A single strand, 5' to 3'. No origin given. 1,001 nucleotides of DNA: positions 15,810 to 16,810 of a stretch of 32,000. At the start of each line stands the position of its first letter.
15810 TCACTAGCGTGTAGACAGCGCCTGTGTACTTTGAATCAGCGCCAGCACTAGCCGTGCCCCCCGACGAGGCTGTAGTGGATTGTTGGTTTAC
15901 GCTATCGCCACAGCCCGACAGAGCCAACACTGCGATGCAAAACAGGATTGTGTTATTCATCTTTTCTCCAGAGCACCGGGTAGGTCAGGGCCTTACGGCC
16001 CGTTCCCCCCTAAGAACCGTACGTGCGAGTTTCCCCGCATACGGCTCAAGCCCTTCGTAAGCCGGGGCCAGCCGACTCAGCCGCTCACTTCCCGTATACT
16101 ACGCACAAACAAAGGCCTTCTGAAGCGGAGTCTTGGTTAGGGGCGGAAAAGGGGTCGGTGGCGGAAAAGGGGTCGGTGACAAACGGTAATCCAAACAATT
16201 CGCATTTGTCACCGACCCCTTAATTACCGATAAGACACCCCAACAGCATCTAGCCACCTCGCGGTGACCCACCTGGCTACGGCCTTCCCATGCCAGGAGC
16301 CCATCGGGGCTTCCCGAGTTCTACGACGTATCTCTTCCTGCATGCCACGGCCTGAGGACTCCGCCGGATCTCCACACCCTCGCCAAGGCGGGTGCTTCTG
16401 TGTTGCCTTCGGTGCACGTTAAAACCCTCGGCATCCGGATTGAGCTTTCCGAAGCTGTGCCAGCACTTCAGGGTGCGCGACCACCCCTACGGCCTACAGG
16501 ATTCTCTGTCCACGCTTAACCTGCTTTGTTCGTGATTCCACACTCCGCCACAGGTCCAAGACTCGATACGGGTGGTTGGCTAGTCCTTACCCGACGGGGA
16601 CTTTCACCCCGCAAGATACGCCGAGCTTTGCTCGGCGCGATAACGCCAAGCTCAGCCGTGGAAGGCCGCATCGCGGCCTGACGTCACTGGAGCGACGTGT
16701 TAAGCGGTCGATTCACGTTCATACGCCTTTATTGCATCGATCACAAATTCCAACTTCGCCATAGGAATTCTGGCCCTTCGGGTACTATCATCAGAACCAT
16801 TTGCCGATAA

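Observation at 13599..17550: Integron cassette array with no integrase (CALIN-type): five single-gene cassettes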

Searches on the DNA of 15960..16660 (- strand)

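Call 13: search_dna_similar(query=window:15960-16660:-, collection=plasmids, mode=distant, max_rows=20)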
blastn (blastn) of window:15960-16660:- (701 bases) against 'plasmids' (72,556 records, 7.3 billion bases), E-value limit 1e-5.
Records with a match: 1516; places in all: 1689; records where one place covers at least 80% of the query: 0.
Best place of each record, by identity: 95-99% 7; 90-95% 311; 80-90% 1193; 60-80% 5.
By first word of the organism name: Escherichia 684; Klebsiella 490; Bacillus 65; Priestia 56; Salmonella 40; Acinetobacter 22; Vibrio 18; Enterobacter 16; Pseudomonas 10; Phocaeicola 8; and 45 more.
By predicted mobility (MOB-suite, as given by PLSDB): conjugative 882; non-mobilizable 342; mobilizable 292.
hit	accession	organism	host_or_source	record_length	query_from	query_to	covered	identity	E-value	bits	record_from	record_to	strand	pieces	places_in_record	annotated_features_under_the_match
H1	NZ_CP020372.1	Candidatus Thiodictyon syntrophicum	meromictic lake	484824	17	368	50%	78.0%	3e-69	270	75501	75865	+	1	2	none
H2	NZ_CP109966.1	Catenovulum adriaticum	algae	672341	14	104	13%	83.5%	3e-17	98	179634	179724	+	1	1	none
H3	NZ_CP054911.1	Pantoea ananatis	-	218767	605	694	13%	83.7%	1e-15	92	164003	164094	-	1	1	umuD: translesion error-prone DNA polymerase V autoproteolytic subunit | ltrA: group II intron reverse transcriptase/maturase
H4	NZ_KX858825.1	Enterobacter cloacae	-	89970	605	694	13%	82.6%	2e-14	88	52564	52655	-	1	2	ltrA: group II intron reverse transcriptase/maturase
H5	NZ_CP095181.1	Enterobacter roggenkampii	Homo sapiens,pus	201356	609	694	12%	84.1%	5e-15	90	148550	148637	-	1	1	none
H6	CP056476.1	Enterobacter cloacae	culture,Wastewater effluent sample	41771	609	694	12%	84.1%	5e-15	90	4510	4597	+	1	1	none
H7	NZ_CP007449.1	Yersinia hibernica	Rattus norvegicus,feces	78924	598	684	12%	82.0%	9e-12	79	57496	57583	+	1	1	ltrA: group II intron reverse transcriptase/maturase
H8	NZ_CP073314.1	Enterobacter cloacae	Hospital environment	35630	609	694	12%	83.0%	2e-13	85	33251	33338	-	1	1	umuD: translesion error-prone DNA polymerase V autoproteolytic subunit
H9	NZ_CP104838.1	Enterobacter cloacae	Homo sapiens,other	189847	609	694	12%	83.0%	2e-13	85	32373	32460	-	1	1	none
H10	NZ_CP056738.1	Enterobacter roggenkampii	culture,Wastewater influent sample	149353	609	694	12%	83.0%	2e-13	85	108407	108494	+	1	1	none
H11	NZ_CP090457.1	Escherichia coli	Homo sapiens,Pus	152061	599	684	12%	81.8%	3e-11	77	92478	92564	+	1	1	ltrA: group II intron reverse transcriptase/maturase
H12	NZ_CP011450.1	Sphingomonas sanxanigenens DSM 19645 = NX02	-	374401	595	684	13%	77.2%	2e-7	65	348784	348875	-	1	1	none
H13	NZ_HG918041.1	Klebsiella pneumoniae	-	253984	605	684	11%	86.6%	1e-15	92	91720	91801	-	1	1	ltrA: group II intron reverse transcriptase/maturase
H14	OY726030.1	Phocaeicola massiliensis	-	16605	610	688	11%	87.7%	1e-16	95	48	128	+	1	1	record has no annotation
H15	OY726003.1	Phocaeicola massiliensis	-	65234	610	687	11%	87.5%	4e-16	93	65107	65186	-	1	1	record has no annotation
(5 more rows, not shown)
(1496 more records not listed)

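Call 14: get_annotated_region(hit=H1, flank=6000)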
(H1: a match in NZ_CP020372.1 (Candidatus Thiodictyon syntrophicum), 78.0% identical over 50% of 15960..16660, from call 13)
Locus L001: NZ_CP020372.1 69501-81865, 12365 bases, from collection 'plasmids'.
description: Candidatus Thiodictyon syntrophicum strain Cad16T plasmid pTs485, complete sequence
organism: Candidatus Thiodictyon syntrophicum (NCBI taxid 1166950)
taxonomy: Bacteria; Pseudomonadota; Gammaproteobacteria; Chromatiales; Chromatiaceae; Thiodictyon; Candidatus Thiodictyon syntrophicum
host: -; source: meromictic lake; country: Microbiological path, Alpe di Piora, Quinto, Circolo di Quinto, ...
typing (MOB-suite, as given by PLSDB): non-mobilizable
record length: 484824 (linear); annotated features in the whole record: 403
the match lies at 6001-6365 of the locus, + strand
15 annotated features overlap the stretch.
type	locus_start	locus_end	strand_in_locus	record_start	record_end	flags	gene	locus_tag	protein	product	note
CDS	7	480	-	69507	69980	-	-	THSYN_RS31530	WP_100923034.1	DUF308 domain-containing protein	-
CDS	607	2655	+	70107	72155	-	-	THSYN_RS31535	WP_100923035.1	vWA domain-containing protein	-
CDS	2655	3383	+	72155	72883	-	-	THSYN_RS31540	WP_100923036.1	ATP-binding cassette domain-containing protein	-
CDS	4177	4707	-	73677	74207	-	-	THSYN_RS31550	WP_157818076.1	hypothetical protein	-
CDS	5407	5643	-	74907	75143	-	-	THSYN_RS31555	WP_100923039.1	hypothetical protein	-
CDS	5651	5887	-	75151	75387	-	-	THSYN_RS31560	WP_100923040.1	hypothetical protein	-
CDS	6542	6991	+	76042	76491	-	-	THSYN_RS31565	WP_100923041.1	group II intron maturase-specific domain-containing protein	-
CDS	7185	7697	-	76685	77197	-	-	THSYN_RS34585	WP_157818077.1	PEP-CTERM sorting domain-containing protein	-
CDS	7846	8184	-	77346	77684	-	-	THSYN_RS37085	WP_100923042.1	DUF5615 family PIN-like protein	-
CDS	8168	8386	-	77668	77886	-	-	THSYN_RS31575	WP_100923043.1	DUF433 domain-containing protein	-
CDS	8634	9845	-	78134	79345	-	-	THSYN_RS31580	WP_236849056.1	IS110 family transposase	-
CDS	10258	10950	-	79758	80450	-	-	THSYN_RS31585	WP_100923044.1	hypothetical protein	-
CDS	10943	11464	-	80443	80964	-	-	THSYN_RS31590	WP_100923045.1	DarT ssDNA thymidine ADP-ribosyltransferase family protein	-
CDS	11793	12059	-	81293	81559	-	-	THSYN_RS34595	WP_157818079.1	hypothetical protein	-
CDS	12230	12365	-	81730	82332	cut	-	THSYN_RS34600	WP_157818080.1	hypothetical protein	-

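Call 15: get_annotated_region(hit=H2, flank=5000)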
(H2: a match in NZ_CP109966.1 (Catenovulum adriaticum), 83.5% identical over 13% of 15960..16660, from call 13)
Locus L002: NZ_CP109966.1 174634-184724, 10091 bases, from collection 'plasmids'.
description: Catenovulum adriaticum strain TS8 plasmid pCadTS8_1, complete sequence
organism: Catenovulum adriaticum (NCBI taxid 2984846)
taxonomy: Bacteria; Pseudomonadota; Gammaproteobacteria; Alteromonadales; Alteromonadaceae; Catenovulum; Catenovulum adriaticum
host: -; source: algae; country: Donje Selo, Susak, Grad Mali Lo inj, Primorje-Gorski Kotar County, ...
typing (MOB-suite, as given by PLSDB): non-mobilizable
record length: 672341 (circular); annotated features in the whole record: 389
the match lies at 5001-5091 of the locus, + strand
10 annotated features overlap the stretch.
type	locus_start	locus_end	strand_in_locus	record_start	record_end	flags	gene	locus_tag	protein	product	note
CDS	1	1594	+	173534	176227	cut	-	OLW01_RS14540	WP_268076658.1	PQQ-dependent sugar dehydrogenase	-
CDS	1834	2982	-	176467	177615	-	-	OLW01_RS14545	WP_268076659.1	transposase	-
CDS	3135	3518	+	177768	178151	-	-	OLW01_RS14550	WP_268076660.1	hypothetical protein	-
CDS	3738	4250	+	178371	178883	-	-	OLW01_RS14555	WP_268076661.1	group II intron maturase-specific domain-containing protein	-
CDS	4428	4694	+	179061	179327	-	-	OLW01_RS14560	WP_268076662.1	BrnT family toxin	-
CDS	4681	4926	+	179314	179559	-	-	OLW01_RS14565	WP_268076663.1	CopG family transcriptional regulator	-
CDS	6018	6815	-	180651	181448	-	-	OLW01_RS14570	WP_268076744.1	IS30 family transposase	-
CDS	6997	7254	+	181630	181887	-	-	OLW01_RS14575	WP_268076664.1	type II toxin-antitoxin system Phd/YefM family antitoxin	-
CDS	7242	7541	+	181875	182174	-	-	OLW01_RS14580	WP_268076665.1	type II toxin-antitoxin system RelE/ParE family toxin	GO:0030541 - plasmid partitioning [Evidence IEA]; GO:0051290 - protein heterotetramerization [Evidence IEA]; GO:0009432 ...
CDS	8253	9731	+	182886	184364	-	-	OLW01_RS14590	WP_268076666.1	BNR-4 repeat-containing protein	-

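Call 17: search_rna_families(sources=[L001, L002], threshold=gathering)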
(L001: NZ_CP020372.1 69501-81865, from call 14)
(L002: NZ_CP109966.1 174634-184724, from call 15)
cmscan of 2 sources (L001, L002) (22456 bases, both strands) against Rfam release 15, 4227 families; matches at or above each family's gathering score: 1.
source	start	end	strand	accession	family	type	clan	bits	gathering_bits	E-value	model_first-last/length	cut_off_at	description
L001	6041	6311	+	RF02005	group-II-D1D4-6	Intron;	CL00102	97.7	49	8.8e-27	1-225/225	no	Group II catalytic intron D1-D4-6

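Call 40: get_annotated_region(hit=H4, flank=3000)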
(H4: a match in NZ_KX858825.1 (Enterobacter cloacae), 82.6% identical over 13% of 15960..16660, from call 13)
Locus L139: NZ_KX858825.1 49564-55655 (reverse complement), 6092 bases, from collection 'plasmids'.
description: Enterobacter cloacae strain N13-1531 plasmid pIMI-5, complete sequence
organism: Enterobacter cloacae (NCBI taxid 550)
taxonomy: Bacteria; Pseudomonadota; Gammaproteobacteria; Enterobacterales; Enterobacteriaceae; Enterobacter; Enterobacter cloacae
host: -; source: -; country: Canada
typing (MOB-suite, as given by PLSDB): non-mobilizable; replicon IncFII; mating-pair formation MPF_F
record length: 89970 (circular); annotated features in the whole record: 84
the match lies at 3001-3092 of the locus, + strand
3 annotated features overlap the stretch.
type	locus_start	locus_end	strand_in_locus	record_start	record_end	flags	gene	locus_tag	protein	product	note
CDS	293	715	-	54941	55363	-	-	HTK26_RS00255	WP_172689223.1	DUF1380 family protein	-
CDS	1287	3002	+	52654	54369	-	ltrA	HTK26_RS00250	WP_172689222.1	group II intron reverse transcriptase/maturase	GO:0000373 - Group II intron splicing [Evidence IEA]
CDS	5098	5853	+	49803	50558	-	repE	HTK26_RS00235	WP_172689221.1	replication initiation protein RepE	-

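Call 42: search_rna_families(sources=[L139], threshold=gathering)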
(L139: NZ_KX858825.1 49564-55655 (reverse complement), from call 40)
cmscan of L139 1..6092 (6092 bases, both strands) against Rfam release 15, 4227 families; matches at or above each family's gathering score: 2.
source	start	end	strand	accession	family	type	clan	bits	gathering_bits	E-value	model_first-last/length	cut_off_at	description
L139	747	876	+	RF02012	group-II-D1D4-7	Intron;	CL00102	74.7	34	1.6e-14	1-151/151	no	Group II catalytic intron D1-D4-7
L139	3008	3084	+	RF00029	Intron_gpII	Intron;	-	67.1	40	4.8e-12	1-77/77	no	Group II catalytic intron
